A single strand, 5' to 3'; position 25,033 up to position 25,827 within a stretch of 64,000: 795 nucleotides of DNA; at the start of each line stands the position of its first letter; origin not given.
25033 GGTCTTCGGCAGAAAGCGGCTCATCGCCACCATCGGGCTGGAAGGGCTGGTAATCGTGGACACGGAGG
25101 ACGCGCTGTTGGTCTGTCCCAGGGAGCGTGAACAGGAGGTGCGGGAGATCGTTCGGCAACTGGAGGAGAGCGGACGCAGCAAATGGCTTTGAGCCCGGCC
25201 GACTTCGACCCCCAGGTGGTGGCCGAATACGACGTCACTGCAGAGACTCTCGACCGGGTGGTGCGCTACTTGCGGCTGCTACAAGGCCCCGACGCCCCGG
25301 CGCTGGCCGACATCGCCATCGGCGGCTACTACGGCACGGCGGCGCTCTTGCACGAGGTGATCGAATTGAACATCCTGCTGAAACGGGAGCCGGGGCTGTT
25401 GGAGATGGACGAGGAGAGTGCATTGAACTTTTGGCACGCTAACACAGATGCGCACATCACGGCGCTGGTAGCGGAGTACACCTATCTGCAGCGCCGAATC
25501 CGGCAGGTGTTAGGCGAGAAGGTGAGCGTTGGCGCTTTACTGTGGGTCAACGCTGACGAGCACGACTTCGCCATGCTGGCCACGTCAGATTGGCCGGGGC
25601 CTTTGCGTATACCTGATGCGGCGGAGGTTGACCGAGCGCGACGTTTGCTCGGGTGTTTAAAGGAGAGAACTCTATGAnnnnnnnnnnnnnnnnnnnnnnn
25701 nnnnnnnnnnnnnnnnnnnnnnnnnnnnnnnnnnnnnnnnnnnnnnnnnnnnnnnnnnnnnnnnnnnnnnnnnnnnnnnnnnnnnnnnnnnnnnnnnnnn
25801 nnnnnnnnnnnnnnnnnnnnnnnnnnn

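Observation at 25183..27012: Tandemly duplicated two-gene module of unknown function with mosaic identity (gene-conversion tracts)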

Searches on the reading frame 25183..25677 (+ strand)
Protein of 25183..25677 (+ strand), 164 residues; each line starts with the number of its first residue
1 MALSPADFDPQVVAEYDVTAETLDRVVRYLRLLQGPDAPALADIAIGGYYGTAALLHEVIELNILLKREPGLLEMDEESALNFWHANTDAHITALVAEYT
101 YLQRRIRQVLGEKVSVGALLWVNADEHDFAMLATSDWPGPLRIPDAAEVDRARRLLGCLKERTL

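Call 5: search_protein_families(library=pfam, proteins=[window:25183-25674:+], max_evalue=1)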
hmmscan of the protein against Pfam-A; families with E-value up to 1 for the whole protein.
window:25183-25674:+ (164 aa): 1 family
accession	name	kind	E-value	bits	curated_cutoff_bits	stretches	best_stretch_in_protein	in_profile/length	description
PF01486.22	K-box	-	0.2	12.3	30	1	87-115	10-38/93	K-box region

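Call 6: search_protein_families(library=ncbifam, proteins=[window:25183-25674:+], max_evalue=1)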
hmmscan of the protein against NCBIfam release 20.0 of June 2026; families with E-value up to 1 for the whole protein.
window:25183-25674:+ (164 aa): 0 families

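Call 8: search_protein_families(library=padloc, proteins=[window:25183-25674:+], max_evalue=1)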
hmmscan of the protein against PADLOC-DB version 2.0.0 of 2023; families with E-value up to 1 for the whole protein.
window:25183-25674:+ (164 aa): 0 families

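Call 9: search_protein_families(library=phrogs, proteins=[window:25183-25674:+], max_evalue=1)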
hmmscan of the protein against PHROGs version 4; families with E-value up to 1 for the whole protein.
window:25183-25674:+ (164 aa): 0 families

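Call 10: find_homologous_proteins(query=window:25183-25674:+)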
Query window:25183-25674:+ (164 aa): 59 proteins with E <= 0.001 among 405 candidates.
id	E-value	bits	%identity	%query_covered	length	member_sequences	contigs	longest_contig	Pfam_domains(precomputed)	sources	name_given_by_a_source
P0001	5.8e-101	353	98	100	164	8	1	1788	-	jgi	-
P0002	1.4e-92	326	90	100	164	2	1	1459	-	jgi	-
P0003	1.3e-84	300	84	99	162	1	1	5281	-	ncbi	-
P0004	1.3e-75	271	77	99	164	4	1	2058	-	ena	-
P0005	1.1e-70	255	75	97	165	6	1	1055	-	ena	-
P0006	1.2e-69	252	74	95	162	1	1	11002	-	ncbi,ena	-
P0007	3.7e-67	243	69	97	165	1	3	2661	-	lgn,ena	-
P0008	7.0e-67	243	69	100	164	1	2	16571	-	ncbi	-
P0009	5.0e-65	237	68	97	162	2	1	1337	-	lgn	-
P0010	9.4e-63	229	67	97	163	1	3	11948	-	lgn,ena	-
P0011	1.4e-62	229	68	96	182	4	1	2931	-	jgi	-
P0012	1.6e-62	228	65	98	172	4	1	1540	-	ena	-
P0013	2.6e-61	224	64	99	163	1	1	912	-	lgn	-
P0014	2.9e-61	224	67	99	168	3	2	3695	-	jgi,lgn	jgi:hypothetical protein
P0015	7.1e-61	223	67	98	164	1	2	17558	-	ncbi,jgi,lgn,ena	-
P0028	2.4e-52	195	65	85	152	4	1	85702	-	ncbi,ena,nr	ncbi:MAG: hypothetical protein ISS49_08885 [Anaerolineae bacterium]|nr:hypothetical protein [Anaerol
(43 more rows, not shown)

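Call 12: find_encoding_contigs(protein=P0028, flank=6000, max_places=3)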
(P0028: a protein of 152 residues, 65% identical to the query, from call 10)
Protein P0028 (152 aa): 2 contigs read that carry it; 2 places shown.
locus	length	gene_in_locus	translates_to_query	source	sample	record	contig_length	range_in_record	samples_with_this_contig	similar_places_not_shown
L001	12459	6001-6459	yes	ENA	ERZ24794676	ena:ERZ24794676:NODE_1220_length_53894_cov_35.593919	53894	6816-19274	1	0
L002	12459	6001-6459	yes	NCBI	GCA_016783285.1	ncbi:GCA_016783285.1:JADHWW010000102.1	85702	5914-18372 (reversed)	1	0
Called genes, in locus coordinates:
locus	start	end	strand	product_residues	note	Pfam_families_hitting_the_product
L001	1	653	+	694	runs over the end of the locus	PF02629:CoA_binding (weak), PF13380:CoA_binding_2, PF13607:Succ_CoA_lig, PF13549:ATP-grasp_5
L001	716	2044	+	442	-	PF02881:SRP54_N, PF13401:AAA_22 (weak), PF00448:SRP54, PF01656:CbiA (faint), PF02978:SRP_SPB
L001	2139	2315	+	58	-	-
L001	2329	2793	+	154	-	PF00886:Ribosomal_S16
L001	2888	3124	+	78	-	PF13083:KH_KhpA-B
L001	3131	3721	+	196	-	PF01782:RimM, PF24986:PRC_RimM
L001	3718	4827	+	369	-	PF02481:DNA_processg_A, PF18306:LDcluster4 (faint), PF17782:WHD_DprA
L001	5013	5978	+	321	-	PF00483:NTP_transferase, PF22640:ManC_GMP_beta-helix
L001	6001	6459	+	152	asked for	-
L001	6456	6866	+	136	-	-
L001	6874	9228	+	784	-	PF18930:DUF5679, PF01751:Toprim, PF01131:Topoisom_bac, PF01396:Zn_ribbon_Top1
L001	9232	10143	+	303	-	PF02899:Phage_int_SAM_1, PF00589:Phage_integrase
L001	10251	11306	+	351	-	-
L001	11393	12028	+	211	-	PF01209:Ubie_methyltran, PF13489:Methyltransf_23 (weak), PF08241:Methyltransf_11, PF08242:Methyltransf_12 (faint), PF13649:Methyltransf_25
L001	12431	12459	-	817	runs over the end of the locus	PF02190:LON_substr_bdg, PF00004:AAA, PF07728:AAA_5, PF22667:Lon_lid, PF05362:Lon_C, PF13541:ChlI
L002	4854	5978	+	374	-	PF00483:NTP_transferase, PF12804:NTP_transf_3, PF22640:ManC_GMP_beta-helix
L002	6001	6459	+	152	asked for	-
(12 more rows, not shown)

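Call 18: search_solved_structures(query=A1, max_evalue=10)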
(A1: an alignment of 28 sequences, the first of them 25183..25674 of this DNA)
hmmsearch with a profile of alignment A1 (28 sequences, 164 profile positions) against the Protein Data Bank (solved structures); distinct sequences matched with E-value up to 10: 2.
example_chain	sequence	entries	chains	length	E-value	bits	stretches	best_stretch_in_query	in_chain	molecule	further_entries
1x4r_A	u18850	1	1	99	0.76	13.1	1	85-146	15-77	Parp14 protein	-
7tor_AL18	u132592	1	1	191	1.8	11.9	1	76-127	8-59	eL18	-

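Call 20: find_related_loci(query=A1, collection=genome_contigs, flank=6000)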
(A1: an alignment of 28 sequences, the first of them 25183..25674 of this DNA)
Query A1 (164 aa) in genome_contigs; peptide patterns used: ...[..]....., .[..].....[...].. (x = any residue, [..] = any of these).
25 stretches matched a pattern; 16 encode a relative of the query (tblastn E <= 1e-3); 16 distinct loci.
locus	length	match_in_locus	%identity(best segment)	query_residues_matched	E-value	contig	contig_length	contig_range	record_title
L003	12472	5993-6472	59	1-160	6e-54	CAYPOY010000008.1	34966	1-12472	MAG TPA_asm: uncultured Anaerolineales bacterium isolate SRP214966_co5_314 genome assembly, contig: NODE_734_length_3496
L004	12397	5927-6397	55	6-162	6e-54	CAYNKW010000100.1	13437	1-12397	MAG TPA_asm: uncultured Anaerolineae bacterium isolate SRP068000_co1_68 genome assembly, contig: NODE_7789_length_13437_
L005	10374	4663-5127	53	6-160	9e-50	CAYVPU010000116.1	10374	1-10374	MAG TPA_asm: uncultured Anaerolineae bacterium isolate binchicken_co97_394 genome assembly, contig: NODE_25019_length_10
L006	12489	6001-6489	50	3-162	1e-44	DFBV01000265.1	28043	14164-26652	MAG TPA_asm: Anaerolineales bacterium UBA3071 UBA3071_contig_6880, whole genome shotgun sequence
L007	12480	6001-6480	52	3-162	1e-45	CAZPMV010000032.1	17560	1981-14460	MAG TPA_asm: uncultured Anaerolineales bacterium isolate binchicken_co243_252 genome assembly, contig: NODE_2528_length_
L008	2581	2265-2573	71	1-103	2e-44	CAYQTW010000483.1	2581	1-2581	MAG TPA_asm: uncultured Anaerolineales bacterium isolate binchicken_co355_303 genome assembly, contig: NODE_51018_length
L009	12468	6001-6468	47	6-161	2e-42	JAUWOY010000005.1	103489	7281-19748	MAG: Chloroflexota bacterium isolate CSMAG_2462 CSMAG_2462_k141_435660_length_103489_cov_17.9928, whole genome shotgun s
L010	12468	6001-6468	47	6-161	1e-39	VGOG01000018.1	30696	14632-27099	MAG: Chloroflexi bacterium isolate K_DeepCast_250m_m2_317 K_DeepCast_250m_m2_317_Ga0194125_10002449, whole genome shotgu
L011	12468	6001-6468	45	6-161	6e-39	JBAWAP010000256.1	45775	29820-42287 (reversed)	MAG: Anaerolineae bacterium isolate MFD04381_ilm_asm_bin11 k127_124099, whole genome shotgun sequence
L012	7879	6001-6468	46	6-161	8e-39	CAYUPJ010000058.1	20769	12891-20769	MAG TPA_asm: uncultured Anaerolineae bacterium isolate binchicken_co91_444 genome assembly, contig: NODE_2778_length_207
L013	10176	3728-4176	50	3-152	1e-36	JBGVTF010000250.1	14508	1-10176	MAG: Anaerolineae bacterium isolate S_237_B7 k127_28296, whole genome shotgun sequence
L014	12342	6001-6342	60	1-119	4e-32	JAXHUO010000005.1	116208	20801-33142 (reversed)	MAG: Chloroflexota bacterium isolate MAG53_tar_biofilm MAG53_5, whole genome shotgun sequence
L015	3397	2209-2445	59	3-81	1e-26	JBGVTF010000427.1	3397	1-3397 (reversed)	MAG: Anaerolineae bacterium isolate S_237_B7 k127_637562, whole genome shotgun sequence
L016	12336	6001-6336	43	6-114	1e-21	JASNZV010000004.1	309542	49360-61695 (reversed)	MAG: Caldilineaceae bacterium isolate CHLO-10 HKU-EGSB-CHLO-10_4, whole genome shotgun sequence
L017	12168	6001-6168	52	8-62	6e-14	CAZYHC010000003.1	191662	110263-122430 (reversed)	MAG TPA_asm: uncultured Anaerolineales bacterium isolate binchicken_co294_99 genome assembly, contig: NODE_111_length_19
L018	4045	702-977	36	5-109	3e-13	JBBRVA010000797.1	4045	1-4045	MAG: Caldilineales bacterium isolate La3_metabat2.059 La3_metabat2.059_K_486680_L_4045_cov_68.0236, whole genome shotgun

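Call 26: search_protein_families(library=pfam, proteins=[L010:5286-5984:+, L010:7874-8755:+, L010:9107-11002:+, L010:3741-5054:+, L013:1054-3288:+, L013:4667-7042:+, L016:6856-8352:+, L016:4560-6041:-, L018:1357-2859:+, L017:6594-7343:+], max_evalue=0.00001)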
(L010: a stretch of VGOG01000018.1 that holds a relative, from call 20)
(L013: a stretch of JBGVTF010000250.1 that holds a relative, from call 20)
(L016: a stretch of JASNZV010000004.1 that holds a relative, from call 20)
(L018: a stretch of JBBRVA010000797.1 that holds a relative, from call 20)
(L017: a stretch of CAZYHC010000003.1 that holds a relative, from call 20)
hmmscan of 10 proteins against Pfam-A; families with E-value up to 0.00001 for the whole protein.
L010:5286-5984:+ (232 aa): 1 family
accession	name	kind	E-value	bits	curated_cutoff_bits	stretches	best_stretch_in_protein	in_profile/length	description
PF04961.17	FTCD_C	-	2.6e-70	236.3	24.5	1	32-211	2-181/182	Formiminotransferase-cyclodeaminase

L010:7874-8755:+ (293 aa): 2 families
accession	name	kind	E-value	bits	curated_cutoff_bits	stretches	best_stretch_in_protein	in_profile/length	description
PF02882.25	THF_DHG_CYH_C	-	1.7e-63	213.1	27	1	124-290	1-159/160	Tetrahydrofolate dehydrogenase/cyclohydrolase, NAD(P)-binding domain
PF00763.28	THF_DHG_CYH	-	2.2e-34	118.6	32.8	1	6-121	1-115/115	Tetrahydrofolate dehydrogenase/cyclohydrolase, catalytic domain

L010:9107-11002:+ (631 aa): 1 family
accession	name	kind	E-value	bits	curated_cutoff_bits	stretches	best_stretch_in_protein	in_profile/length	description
PF01268.25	FTHFS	-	4.6e-250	831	27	1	11-631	2-556/556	Formate--tetrahydrofolate ligase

L010:3741-5054:+ (437 aa): 0 families

L013:1054-3288:+ (744 aa): 5 families
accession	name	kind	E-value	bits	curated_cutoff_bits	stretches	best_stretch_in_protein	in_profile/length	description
PF00069.31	Pkinase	-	6.6e-51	173.7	31.7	1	12-258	1-253/263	Protein kinase domain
PF07714.23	PK_Tyr_Ser-Thr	-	9.7e-35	120.5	23.1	1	13-257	2-249/258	Protein tyrosine and serine/threonine kinase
PF00497.25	SBP_bac_3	-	4.8e-25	88.3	26.4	1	508-726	3-131/132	Bacterial extracellular solute-binding proteins, family 3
PF01636.29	APH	-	3.4e-07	30.7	23.2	0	111-159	146-199/239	Phosphotransferase enzyme family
PF03109.22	ABC1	-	2.3e-06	27.4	22.9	0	62-159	119-216/244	ABC1 atypical kinase-like domain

L013:4667-7042:+ (791 aa): 5 families
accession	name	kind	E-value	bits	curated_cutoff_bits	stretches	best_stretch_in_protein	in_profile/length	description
PF13360.13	PQQ_2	-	3.7e-56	190.8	27.6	3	235-362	2-134/233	Outer membrane protein assembly factor BamB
PF13570.13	Beta-prop_ACSF4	-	2e-48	165.9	133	2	111-264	67-222/329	Beta-alanine-activating enzyme, beta-propeller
PF01011.28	PQQ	-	3.4e-30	105.8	26.7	0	298-353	49-106/595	Glucose/ethanol/alcohol dehydrogenase, beta-propeller domain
PF25295.1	TPR_IFT122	-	7.5e-08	32.4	75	0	453-549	82-171/381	IFT122, TPR domain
PF14938.12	SNAP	-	1.5e-07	31.6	25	0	382-475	89-185/282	Soluble NSF attachment protein, SNAP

L016:6856-8352:+ (498 aa): 1 family
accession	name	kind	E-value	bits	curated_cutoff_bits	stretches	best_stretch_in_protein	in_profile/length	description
PF00171.27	Aldedh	-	6.6e-140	467.1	23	1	40-491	5-459/461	Aldehyde dehydrogenase family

L016:4560-6041:- (493 aa): 0 families

L018:1357-2859:+ (500 aa): 1 family
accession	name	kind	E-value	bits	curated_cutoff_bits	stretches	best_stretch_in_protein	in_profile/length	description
PF00171.27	Aldedh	-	5.2e-141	470.8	23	1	41-492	5-459/461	Aldehyde dehydrogenase family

L017:6594-7343:+ (249 aa): 0 families

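Call 27: predict_structure(alignment_id=A1)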
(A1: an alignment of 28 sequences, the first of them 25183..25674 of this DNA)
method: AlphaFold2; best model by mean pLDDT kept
length: 164 residues; sequences in the alignment: 28
mean_pLDDT: 94.7   pTM: 0.89
mean pLDDT of the five models: 94.7, 94.6, 91.1, 90.0, 89.7
residues with pLDDT >= 90: 148; 70-90: 15; 50-70: 1; < 50: 0
segments of 3 or more residues with pLDDT < 50: none
pLDDT, mean of each block of 10 residues (from residue 1): 90 97 98 94 93 98 99 98 98 97 97 95 91 88 93 96 80
secondary structure, 60 per line:
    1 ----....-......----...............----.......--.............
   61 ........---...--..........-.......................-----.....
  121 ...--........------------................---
elements in order: H10-15 H20-34 H39-45 H48-68 H77-86 H88-110 H116-123 H126-133 H146-161

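Call 30: search_protein_representatives(alignment_id=A1)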
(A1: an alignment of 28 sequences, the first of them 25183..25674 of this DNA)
Query: 28 sequences, 164 profile positions. Proteins with E-value up to 0.001 (for the whole library): 78; up to 1e-10: 47; up to 1e-30: 14. The best 78 are listed.
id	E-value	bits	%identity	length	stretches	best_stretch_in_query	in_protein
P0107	1.7e-69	249.4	-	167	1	1-163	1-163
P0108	1.2e-51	191.3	-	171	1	3-163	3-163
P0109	1.8e-51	190.8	-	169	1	3-163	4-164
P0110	1.8e-50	187.6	-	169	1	4-162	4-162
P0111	6.3e-45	169.5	-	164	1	2-163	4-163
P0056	2.5e-44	167.6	-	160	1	3-99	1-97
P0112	3.1e-44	167.2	-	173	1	4-163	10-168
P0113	1.4e-41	158.6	-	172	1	3-163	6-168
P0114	5.1e-38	147.0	-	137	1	39-163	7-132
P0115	5.0e-36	140.6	-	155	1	2-86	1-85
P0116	1.3e-34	135.9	-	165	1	4-109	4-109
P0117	1.0e-33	133.1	-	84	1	2-78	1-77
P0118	4.6e-33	130.9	-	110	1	1-86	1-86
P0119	1.5e-32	129.3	-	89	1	2-80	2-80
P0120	1.3e-28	116.4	-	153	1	3-105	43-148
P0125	3.6e-24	102.0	-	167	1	4-160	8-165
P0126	4.5e-24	101.7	-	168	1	6-160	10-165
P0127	5.8e-24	101.3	-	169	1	7-160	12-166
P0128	1.7e-22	96.6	-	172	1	5-160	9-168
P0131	1.4e-21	93.6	-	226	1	6-160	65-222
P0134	8.2e-20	87.8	-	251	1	5-89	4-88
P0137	1.4e-17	80.6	-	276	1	5-159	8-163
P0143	3.5e-14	69.5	-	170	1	3-103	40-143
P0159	1.4e-08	51.3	-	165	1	4-105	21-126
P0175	4.1e-05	40.0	-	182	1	20-159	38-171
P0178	1.8e-04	37.9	-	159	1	38-155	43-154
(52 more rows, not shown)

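Call 32: search_protein_families(library=pfam, proteins=[P0125, P0128, P0131, P0134, P0137, P0143, P0159, P0175, P0178, P0120], max_evalue=0.01)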
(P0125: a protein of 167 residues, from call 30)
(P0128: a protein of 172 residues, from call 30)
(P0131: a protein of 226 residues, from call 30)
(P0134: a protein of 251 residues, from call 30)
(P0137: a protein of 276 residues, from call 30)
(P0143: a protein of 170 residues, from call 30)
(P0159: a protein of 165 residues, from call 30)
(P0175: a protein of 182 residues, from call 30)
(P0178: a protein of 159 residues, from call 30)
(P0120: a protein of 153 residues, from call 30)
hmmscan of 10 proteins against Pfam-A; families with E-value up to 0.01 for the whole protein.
P0125 (167 aa): 0 families

P0128 (172 aa): 0 families

P0131 (226 aa): 0 families

P0134 (251 aa): 0 families

P0137 (276 aa): 0 families

P0143 (170 aa): 0 families

P0159 (165 aa): 0 families

P0175 (182 aa): 0 families

P0178 (159 aa): 0 families

P0120 (153 aa): 1 family
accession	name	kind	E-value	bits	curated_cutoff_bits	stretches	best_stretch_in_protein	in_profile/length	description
PF10006.14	DUF2249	-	0.0087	16.3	29.5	0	43-77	30-64/70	Uncharacterized conserved protein (DUF2249)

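Call 41: find_encoding_contigs(protein=P0003, flank=5000, max_places=3)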
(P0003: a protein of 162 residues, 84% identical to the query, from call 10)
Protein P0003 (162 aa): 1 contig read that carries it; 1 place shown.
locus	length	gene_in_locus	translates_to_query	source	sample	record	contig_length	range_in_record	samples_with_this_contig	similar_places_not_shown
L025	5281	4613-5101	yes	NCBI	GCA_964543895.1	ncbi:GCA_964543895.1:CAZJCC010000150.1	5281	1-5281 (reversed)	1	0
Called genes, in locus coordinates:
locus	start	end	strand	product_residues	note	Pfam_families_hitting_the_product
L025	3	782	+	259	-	?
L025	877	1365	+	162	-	PF00886:Ribosomal_S16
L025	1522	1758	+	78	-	PF13083:KH_KhpA-B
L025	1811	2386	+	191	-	PF01782:RimM, PF05239:PRC (weak), PF24986:PRC_RimM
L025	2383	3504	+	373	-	PF02481:DNA_processg_A, PF17782:WHD_DprA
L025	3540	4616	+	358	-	PF00483:NTP_transferase, PF12804:NTP_transf_3, PF22640:ManC_GMP_beta-helix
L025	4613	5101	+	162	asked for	-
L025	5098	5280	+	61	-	?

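Call 42: find_encoding_contigs(protein=P0006, flank=5000, max_places=3)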
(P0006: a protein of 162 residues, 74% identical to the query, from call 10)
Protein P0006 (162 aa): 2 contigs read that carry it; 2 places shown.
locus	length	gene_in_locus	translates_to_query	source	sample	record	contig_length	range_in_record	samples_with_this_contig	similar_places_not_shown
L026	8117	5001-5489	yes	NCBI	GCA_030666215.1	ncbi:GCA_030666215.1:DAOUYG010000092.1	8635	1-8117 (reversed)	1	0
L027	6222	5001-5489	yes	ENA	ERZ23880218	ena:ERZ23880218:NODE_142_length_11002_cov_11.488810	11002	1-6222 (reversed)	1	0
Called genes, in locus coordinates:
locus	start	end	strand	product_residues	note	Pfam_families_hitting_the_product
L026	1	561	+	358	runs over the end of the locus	?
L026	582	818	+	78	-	-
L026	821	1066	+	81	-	-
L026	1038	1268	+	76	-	-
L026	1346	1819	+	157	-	PF00886:Ribosomal_S16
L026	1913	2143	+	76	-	PF13083:KH_KhpA-B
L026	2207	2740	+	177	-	PF01782:RimM, PF05239:PRC (faint), PF24986:PRC_RimM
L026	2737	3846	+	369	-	PF02481:DNA_processg_A, PF18306:LDcluster4 (weak), PF17782:WHD_DprA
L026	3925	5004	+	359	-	PF00483:NTP_transferase, PF12804:NTP_transf_3, PF22640:ManC_GMP_beta-helix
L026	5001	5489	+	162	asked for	-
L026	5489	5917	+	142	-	-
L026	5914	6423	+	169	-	-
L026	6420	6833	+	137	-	-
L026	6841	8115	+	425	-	?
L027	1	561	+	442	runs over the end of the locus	PF02881:SRP54_N, PF00448:SRP54, PF01656:CbiA (faint), PF13401:AAA_22 (faint), PF02978:SRP_SPB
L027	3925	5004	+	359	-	PF00483:NTP_transferase, PF12804:NTP_transf_3, PF22640:ManC_GMP_beta-helix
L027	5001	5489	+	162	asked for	-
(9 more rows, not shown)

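Call 51: search_protein_families(library=pfam, alignment_id=A1, max_evalue=10)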
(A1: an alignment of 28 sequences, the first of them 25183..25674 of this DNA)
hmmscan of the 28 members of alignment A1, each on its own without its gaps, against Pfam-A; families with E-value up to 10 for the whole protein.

A. member 1, window:25183-25674:+ (164 aa): 1 family
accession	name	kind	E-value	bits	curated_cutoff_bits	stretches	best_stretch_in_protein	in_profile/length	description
PF01486.22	K-box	-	0.2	12.3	30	1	87-115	10-38/93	K-box region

B. families by the number of members that match (of 28 scanned): 8 families
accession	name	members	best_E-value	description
PF01486.22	K-box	4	0.013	K-box region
PF01927.22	Mut7-C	2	0.00014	Mut7-C RNAse domain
PF02156.21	Glyco_hydro_26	2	0.049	Glycosyl hydrolase family 26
PF08029.16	HisG_C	2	0.17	HisG, C-terminal domain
PF18571.6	VWA_3_C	1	0.0017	von Willebrand factor type A C-terminal domain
PF13410.11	GST_C_2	1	0.013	Glutathione S-transferase, C-terminal domain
PF06315.17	AceK_kinase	1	0.1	Isocitrate dehydrogenase kinase/phosphatase (AceK) kinase domain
PF08335.16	GlnD_UR_UTase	1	0.16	GlnD PII-uridylyltransferase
